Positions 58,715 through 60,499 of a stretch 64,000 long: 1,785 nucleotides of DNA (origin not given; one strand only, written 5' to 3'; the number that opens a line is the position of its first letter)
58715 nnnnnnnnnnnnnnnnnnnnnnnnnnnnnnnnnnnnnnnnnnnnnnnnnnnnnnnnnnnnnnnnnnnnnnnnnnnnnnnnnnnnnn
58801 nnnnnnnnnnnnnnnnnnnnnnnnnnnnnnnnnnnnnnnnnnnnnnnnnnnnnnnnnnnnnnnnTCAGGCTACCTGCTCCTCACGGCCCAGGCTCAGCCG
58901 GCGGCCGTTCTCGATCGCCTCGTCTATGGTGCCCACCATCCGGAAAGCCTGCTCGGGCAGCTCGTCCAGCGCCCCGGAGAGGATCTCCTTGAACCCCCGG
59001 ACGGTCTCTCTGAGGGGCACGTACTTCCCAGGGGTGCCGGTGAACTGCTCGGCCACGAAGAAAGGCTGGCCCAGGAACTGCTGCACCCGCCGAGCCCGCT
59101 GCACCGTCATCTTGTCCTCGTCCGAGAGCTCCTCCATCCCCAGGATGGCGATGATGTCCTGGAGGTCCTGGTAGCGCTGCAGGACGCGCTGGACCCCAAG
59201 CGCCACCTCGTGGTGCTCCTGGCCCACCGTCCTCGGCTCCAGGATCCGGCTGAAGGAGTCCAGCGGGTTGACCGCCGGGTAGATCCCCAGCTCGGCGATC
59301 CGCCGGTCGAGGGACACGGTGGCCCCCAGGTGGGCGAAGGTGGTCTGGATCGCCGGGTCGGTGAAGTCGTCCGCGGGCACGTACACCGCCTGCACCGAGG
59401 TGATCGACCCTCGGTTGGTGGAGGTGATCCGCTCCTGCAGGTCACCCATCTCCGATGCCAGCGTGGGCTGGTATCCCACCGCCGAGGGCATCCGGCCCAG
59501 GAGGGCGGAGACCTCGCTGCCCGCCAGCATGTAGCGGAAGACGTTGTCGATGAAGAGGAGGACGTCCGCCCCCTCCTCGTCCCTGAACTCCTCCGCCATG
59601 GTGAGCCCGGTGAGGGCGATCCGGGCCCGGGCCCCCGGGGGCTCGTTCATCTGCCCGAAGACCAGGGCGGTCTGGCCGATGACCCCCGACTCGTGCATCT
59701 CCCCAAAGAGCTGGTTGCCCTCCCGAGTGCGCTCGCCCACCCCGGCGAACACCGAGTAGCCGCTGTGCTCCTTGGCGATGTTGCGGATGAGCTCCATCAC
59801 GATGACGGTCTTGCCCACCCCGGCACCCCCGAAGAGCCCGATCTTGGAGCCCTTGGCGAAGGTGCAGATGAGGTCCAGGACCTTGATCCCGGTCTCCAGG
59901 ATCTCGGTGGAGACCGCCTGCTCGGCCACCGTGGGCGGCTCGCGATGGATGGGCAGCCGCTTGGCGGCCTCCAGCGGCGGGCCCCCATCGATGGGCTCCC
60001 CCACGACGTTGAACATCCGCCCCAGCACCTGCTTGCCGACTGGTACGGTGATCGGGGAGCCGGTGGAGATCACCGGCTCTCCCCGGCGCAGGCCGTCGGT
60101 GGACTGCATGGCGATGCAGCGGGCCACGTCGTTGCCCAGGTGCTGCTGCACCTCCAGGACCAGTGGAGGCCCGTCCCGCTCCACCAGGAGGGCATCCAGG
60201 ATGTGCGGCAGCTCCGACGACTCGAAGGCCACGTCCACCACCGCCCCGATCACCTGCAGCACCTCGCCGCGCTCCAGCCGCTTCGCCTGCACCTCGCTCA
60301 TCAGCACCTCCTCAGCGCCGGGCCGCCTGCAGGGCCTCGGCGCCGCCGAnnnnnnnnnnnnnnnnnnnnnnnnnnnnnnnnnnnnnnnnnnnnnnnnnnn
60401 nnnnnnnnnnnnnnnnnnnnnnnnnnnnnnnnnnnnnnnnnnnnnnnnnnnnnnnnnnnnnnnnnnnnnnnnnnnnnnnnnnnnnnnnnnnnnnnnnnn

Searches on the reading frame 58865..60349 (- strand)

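Call 86: search_protein_families(library=pfam, proteins=[window:58865-60349:-], max_evalue=0.0001)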
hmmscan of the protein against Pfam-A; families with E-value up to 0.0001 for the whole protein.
window:58865-60349:- (494 aa): 3 families
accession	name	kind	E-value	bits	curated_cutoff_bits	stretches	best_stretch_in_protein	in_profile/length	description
PF00006.31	ATP-synt_ab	-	2.4e-68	230.4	29.5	1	154-367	1-213/213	ATP synthase alpha/beta family, nucleotide-binding domain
PF02874.29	ATP-synt_ab_N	-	4.5e-19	69.2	20.9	1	30-97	1-69/69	ATP synthase alpha/beta family, beta-barrel domain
PF22919.1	ATP-synt_VA_C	-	6.9e-17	61.8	24.7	1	374-463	7-99/101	C-terminal domain of V and A type ATP synthase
